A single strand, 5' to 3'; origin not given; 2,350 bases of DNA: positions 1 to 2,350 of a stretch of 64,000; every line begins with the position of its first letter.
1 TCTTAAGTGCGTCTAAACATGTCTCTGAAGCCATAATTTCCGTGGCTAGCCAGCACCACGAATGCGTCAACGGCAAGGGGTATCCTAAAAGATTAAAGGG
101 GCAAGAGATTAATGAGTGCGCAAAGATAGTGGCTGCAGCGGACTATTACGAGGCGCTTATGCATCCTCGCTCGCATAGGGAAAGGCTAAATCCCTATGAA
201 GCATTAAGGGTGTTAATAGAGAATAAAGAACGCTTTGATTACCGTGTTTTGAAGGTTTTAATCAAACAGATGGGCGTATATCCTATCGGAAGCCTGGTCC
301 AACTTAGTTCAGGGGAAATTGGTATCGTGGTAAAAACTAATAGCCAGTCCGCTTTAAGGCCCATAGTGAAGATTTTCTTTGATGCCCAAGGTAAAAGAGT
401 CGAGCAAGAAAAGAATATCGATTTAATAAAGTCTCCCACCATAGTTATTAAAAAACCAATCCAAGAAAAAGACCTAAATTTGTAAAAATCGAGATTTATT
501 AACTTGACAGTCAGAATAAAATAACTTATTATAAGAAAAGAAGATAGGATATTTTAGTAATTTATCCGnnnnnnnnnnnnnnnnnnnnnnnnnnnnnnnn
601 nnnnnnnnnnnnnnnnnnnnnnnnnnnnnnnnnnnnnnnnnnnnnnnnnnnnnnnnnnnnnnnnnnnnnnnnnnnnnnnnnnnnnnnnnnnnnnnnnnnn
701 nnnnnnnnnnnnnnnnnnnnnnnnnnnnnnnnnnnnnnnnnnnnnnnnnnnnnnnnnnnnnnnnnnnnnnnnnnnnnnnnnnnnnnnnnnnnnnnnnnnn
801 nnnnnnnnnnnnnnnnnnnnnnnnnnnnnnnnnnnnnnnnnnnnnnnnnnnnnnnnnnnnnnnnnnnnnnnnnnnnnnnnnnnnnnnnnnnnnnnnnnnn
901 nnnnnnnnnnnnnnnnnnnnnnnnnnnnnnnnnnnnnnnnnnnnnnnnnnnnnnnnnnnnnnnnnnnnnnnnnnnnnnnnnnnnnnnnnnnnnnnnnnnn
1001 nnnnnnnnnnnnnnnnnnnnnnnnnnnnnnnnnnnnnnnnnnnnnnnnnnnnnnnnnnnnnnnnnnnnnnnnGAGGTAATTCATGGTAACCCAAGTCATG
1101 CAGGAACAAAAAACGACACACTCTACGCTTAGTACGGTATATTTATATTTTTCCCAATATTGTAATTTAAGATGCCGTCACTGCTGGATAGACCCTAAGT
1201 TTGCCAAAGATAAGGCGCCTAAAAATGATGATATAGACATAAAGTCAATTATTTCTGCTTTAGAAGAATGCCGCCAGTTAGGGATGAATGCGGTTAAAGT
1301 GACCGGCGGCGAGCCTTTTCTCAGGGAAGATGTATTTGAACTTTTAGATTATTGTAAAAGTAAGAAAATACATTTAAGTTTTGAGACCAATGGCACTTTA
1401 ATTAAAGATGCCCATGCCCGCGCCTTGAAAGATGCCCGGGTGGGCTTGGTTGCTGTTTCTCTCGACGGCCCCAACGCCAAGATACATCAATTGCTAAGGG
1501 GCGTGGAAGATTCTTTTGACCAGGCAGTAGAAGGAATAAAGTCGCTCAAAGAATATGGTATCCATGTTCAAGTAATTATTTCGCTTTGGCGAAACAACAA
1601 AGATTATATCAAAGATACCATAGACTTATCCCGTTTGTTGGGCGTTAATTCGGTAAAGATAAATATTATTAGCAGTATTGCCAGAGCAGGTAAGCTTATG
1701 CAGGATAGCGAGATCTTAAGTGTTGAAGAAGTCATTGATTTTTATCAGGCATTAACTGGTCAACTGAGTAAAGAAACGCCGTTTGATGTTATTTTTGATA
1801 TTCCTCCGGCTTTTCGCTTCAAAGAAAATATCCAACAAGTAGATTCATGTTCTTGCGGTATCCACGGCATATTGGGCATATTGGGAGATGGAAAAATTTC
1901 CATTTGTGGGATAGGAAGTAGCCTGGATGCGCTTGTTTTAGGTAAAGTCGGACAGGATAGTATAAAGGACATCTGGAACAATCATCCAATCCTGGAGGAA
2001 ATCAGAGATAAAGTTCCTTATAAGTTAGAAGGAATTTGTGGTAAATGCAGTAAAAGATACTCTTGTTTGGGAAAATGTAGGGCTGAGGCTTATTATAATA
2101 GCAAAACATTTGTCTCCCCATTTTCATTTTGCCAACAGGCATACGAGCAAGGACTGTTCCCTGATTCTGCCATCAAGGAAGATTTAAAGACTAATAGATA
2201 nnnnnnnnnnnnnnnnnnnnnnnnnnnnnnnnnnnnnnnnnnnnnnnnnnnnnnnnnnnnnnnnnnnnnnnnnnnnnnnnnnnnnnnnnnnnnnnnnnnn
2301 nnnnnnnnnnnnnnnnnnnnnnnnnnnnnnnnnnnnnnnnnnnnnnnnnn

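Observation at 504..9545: Compact operon resembling an undescribed RiPP biosynthetic system: 2 rSAM/SPASM enzymes + Cys/Gly/Ser-rich precursor + 2 PqqD-like + HprK-like + nucleotidyltransferase + ABC exporter + S26-like peptidase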

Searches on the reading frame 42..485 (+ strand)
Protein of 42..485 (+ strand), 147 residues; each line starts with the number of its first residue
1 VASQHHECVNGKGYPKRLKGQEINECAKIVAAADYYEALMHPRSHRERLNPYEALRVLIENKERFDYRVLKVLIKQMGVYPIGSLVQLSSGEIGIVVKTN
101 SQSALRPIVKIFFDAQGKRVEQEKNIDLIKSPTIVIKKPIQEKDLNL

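Call 3: search_protein_families(library=pfam, proteins=[window:42-485:+], max_evalue=0.01)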
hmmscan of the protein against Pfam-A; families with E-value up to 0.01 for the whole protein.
window:42-485:+ (147 aa): 2 families
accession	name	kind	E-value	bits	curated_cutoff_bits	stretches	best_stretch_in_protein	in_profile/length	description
PF13487.12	HD_5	-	1.1e-14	54.9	27.2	1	2-68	102-169/170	HD domain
PF01746.26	tRNA_m1G_MT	-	0.0043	17.2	27.3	0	48-109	77-134/195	tRNA (Guanine-1)-methyltransferase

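Call 4: search_protein_families(library=ncbifam, proteins=[window:42-485:+], max_evalue=0.01)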
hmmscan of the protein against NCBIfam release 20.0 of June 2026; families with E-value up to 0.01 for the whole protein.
window:42-485:+ (147 aa): 1 family
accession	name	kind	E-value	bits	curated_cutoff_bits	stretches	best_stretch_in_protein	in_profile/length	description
NF053512.1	nitric_RR_NosR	exception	1.4e-11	44.1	400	1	3-78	279-355/422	response regulator c-di-GMP phosphodiesterase, NosR family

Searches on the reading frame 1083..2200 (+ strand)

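Call 65: search_solved_structures(query=window:1083-2200:+, max_evalue=0.00001)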
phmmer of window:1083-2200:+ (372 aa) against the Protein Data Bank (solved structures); distinct sequences matched with E-value up to 0.00001: 18.
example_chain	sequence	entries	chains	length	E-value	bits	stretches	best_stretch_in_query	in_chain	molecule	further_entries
6c8v_A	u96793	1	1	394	6.5e-13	51.6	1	24-337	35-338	Coenzyme PQQ synthesis protein E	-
2fb2_A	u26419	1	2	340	6.4e-10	41.8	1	20-171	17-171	Molybdenum cofactor biosynthesis protein A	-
1tv7_A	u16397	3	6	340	6.5e-10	41.8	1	20-171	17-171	Molybdenum cofactor biosynthesis protein A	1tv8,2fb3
4k37_A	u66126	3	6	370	7.6e-10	41.5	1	23-173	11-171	Anaerobic sulfatase-maturating enzyme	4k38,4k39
4k36_A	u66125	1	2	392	9.2e-10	41.3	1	23-173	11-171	Anaerobic sulfatase-maturating enzyme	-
6efn_A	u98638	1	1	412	1.5e-09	40.6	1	21-298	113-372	Sporulation killing factor maturation protein SkfB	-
7vob_C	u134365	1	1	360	5e-09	38.8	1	52-164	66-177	Cytosylglucuronate decarboxylase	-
7voc_C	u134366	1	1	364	5.2e-09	38.8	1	52-164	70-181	Cytosylglucuronate decarboxylase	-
5v1q_A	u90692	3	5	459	2.3e-08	36.7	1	19-184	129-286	Radical SAM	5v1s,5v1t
6b4c_A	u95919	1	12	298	5e-08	35.6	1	18-162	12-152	Viperin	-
7n7i_A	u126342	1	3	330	6.2e-08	35.3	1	18-162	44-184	Viperin-like enzyme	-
9dgw_A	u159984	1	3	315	6.5e-08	35.2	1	18-162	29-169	Radical SAM core domain-containing protein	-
9dfw_A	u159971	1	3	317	6.7e-08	35.2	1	18-162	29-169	Radical SAM core domain-containing protein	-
8vpo_A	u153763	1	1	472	7.4e-08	35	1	14-194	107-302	Radical SAM core domain-containing protein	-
5wgg_A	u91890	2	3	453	1.9e-07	33.7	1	14-341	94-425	Radical SAM domain protein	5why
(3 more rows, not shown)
